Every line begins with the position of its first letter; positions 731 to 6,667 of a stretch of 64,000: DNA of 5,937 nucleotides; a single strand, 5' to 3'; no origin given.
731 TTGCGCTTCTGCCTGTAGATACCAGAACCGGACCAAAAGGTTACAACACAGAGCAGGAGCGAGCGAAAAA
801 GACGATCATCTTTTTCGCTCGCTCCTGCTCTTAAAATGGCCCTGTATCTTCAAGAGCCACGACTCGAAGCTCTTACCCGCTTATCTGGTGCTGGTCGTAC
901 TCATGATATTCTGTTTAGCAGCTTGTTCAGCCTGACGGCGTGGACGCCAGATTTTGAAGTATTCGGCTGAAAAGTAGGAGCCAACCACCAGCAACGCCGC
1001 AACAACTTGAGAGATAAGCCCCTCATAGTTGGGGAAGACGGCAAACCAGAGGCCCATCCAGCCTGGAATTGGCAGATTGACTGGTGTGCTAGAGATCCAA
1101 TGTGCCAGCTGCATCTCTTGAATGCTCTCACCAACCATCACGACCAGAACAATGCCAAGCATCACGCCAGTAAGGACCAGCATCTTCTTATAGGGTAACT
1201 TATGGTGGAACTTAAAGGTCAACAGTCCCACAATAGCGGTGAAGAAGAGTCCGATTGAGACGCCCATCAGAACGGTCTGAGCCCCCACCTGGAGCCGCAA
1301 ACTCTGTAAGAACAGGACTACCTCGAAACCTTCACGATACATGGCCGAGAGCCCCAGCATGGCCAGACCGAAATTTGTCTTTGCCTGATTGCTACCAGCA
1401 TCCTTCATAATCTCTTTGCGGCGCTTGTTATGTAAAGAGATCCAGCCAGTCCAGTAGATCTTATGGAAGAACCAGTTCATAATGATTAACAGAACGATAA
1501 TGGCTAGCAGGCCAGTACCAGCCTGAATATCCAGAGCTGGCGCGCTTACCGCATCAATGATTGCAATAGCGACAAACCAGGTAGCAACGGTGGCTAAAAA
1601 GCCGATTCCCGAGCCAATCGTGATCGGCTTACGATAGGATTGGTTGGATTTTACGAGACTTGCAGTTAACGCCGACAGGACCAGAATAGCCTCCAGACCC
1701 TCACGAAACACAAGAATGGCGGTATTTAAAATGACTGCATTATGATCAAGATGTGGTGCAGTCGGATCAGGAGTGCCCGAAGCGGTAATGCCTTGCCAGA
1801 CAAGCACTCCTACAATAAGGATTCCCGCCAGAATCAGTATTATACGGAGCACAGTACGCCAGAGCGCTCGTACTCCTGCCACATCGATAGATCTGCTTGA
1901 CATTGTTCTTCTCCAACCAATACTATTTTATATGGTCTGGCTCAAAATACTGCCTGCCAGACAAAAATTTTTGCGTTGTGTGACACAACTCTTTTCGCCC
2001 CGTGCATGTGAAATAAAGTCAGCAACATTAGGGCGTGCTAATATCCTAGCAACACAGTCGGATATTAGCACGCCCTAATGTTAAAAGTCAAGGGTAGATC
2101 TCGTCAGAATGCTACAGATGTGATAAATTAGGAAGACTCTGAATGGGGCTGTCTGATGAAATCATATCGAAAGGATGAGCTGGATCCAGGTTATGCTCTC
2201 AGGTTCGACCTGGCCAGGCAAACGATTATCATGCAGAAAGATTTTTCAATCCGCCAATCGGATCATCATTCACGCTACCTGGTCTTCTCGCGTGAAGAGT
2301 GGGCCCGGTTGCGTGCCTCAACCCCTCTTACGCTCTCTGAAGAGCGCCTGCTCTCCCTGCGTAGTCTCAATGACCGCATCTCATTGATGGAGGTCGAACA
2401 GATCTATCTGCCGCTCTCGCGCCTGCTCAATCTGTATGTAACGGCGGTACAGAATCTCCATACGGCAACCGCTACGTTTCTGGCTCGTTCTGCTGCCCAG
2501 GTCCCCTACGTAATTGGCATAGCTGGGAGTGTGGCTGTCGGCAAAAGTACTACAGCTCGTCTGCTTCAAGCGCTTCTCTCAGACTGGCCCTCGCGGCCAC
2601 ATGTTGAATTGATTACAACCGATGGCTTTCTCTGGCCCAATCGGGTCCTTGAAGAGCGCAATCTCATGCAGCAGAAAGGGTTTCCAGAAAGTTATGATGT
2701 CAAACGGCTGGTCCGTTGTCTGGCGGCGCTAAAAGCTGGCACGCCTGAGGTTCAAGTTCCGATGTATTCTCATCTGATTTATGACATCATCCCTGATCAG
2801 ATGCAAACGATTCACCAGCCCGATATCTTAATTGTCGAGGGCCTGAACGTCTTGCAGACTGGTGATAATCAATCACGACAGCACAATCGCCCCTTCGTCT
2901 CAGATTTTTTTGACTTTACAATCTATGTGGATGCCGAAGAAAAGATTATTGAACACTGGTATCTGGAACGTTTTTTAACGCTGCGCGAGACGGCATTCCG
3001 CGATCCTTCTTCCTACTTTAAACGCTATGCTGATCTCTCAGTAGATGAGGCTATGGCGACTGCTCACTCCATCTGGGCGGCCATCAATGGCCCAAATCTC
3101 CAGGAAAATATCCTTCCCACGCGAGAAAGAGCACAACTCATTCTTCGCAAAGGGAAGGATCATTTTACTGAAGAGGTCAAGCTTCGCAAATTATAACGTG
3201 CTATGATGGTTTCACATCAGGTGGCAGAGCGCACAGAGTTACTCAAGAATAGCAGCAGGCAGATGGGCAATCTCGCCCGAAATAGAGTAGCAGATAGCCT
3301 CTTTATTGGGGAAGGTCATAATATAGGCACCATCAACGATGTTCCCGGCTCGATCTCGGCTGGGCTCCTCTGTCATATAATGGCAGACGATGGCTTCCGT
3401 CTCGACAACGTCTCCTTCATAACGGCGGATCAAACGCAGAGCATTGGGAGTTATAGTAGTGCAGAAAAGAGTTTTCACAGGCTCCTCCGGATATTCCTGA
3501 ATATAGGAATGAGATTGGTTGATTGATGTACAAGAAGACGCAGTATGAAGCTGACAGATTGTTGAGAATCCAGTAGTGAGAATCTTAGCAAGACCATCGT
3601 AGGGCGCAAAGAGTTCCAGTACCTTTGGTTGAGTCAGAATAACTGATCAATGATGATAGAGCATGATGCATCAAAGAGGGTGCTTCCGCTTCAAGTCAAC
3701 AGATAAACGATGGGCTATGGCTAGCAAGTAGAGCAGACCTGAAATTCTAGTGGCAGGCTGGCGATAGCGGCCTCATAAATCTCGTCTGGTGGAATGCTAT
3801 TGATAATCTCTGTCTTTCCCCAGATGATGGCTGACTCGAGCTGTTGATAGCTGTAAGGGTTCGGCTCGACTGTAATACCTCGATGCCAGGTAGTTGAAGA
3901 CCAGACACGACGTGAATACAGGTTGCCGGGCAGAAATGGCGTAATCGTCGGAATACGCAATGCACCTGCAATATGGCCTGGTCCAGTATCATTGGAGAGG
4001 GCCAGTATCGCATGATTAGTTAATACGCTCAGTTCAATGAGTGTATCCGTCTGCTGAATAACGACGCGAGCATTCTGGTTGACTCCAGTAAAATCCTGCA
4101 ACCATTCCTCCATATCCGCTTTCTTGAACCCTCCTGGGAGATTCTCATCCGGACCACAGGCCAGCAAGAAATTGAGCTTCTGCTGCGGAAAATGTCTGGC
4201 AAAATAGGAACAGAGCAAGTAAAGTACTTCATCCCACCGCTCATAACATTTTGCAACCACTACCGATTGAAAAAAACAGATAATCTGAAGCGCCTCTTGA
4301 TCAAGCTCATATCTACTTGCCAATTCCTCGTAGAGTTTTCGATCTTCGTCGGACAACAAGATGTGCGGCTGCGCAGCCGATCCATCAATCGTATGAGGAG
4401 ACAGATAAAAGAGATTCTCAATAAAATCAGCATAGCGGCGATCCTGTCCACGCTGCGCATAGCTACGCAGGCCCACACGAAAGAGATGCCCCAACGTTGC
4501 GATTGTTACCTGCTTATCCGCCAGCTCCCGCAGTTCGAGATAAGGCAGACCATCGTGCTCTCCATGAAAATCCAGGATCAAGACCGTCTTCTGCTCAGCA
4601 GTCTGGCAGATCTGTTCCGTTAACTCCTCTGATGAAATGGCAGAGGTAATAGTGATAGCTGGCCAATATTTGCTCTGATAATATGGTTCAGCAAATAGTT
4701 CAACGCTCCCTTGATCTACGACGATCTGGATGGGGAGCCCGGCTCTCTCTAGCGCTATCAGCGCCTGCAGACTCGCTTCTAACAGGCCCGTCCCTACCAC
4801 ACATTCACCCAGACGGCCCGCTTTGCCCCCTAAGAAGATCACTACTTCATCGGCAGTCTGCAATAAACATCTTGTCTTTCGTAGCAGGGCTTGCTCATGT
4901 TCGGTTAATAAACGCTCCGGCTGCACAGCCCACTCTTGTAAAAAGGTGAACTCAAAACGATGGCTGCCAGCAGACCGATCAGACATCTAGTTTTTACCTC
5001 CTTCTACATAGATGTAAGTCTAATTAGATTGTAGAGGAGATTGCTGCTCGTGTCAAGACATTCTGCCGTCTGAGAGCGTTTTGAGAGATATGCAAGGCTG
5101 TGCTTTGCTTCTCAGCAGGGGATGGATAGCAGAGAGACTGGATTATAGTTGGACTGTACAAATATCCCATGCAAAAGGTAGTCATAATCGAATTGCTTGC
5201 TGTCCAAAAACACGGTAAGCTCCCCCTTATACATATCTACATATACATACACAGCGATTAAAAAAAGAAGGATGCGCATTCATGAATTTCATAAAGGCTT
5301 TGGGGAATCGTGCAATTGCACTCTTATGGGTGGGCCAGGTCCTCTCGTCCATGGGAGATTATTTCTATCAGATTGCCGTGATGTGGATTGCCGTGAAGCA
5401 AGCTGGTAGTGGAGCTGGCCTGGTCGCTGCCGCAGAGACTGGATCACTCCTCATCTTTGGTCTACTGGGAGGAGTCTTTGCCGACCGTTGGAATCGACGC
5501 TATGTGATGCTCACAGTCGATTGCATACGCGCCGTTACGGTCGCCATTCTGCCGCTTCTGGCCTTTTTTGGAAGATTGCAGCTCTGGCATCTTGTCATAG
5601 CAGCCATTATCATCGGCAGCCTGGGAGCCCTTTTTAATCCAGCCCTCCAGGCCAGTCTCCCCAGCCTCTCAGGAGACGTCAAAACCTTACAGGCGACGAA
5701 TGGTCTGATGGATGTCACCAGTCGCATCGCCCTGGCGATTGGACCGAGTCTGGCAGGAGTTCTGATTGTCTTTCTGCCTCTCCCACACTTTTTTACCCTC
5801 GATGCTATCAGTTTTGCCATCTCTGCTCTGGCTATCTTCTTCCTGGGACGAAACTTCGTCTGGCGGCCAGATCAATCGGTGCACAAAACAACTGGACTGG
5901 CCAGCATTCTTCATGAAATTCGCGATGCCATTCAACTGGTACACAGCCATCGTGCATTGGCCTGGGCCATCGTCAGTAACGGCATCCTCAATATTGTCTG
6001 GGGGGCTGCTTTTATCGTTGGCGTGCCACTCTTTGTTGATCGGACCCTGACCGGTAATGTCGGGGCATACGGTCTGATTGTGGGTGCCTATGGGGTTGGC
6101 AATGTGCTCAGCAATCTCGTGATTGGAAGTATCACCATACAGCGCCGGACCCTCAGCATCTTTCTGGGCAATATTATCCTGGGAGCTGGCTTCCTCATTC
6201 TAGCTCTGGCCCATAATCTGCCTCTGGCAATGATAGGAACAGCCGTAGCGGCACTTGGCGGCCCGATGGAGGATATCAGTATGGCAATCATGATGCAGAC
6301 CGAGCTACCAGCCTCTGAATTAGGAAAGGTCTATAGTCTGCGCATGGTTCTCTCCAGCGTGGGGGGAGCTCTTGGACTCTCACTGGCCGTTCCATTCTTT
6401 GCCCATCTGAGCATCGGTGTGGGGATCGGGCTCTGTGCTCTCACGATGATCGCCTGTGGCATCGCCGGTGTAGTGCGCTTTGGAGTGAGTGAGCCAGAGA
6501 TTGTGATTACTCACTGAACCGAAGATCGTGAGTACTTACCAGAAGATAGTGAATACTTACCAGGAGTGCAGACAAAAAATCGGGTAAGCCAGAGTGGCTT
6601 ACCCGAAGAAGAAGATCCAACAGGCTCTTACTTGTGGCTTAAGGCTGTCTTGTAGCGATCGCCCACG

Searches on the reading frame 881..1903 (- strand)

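Call 76: search_protein_families(library=pfam, proteins=[window:881-1903:-], max_evalue=0.00001)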
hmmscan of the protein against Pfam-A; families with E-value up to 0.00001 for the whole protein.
window:881-1903:- (340 aa): 1 family
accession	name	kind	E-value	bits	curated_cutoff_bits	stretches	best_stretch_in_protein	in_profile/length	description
PF03239.20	FTR1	-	6.4e-14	52.4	25.3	1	60-267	3-215/284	Iron permease FTR1 family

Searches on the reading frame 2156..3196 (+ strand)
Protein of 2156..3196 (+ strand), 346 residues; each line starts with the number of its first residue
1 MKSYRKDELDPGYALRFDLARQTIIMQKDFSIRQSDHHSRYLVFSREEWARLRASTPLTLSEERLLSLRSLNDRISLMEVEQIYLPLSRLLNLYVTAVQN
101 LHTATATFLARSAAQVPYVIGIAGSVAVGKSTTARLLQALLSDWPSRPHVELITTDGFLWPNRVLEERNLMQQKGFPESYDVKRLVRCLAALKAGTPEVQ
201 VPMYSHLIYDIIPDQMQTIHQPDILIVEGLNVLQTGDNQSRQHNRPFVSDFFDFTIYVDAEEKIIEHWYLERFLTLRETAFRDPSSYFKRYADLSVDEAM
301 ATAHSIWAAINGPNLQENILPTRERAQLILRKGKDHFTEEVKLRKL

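Call 76: search_protein_families(library=pfam, proteins=[window:2156-3196:+], max_evalue=0.00001)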
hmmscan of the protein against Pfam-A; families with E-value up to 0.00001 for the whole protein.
window:2156-3196:+ (346 aa): 1 family
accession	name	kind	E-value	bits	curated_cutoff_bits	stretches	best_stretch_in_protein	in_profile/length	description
PF00485.24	PRK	-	8.7e-13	49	22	1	119-272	1-149/196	Phosphoribulokinase / Uridine kinase family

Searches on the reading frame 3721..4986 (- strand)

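Call 76: search_protein_families(library=pfam, proteins=[window:3721-4986:-], max_evalue=0.00001)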
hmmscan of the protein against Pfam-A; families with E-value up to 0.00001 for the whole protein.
window:3721-4986:- (421 aa): 1 family
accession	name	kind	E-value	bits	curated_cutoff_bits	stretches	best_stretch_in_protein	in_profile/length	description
PF01075.23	Glyco_transf_9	-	7.3e-06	25.9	22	0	172-351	48-209/247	Glycosyltransferase family 9 (heptosyltransferase)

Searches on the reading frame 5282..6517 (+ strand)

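Call 76: search_protein_families(library=pfam, proteins=[window:5282-6517:+], max_evalue=0.00001)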
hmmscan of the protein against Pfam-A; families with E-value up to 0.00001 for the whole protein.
window:5282-6517:+ (411 aa): 2 families
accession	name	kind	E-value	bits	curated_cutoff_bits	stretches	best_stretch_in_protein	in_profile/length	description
PF07690.21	MFS_1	-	1.7e-27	96.7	33.4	2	15-252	1-229/347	Major Facilitator Superfamily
PF05977.19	MFS_3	-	2.3e-25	89.5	27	1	8-322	8-316/524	Transmembrane secretion effector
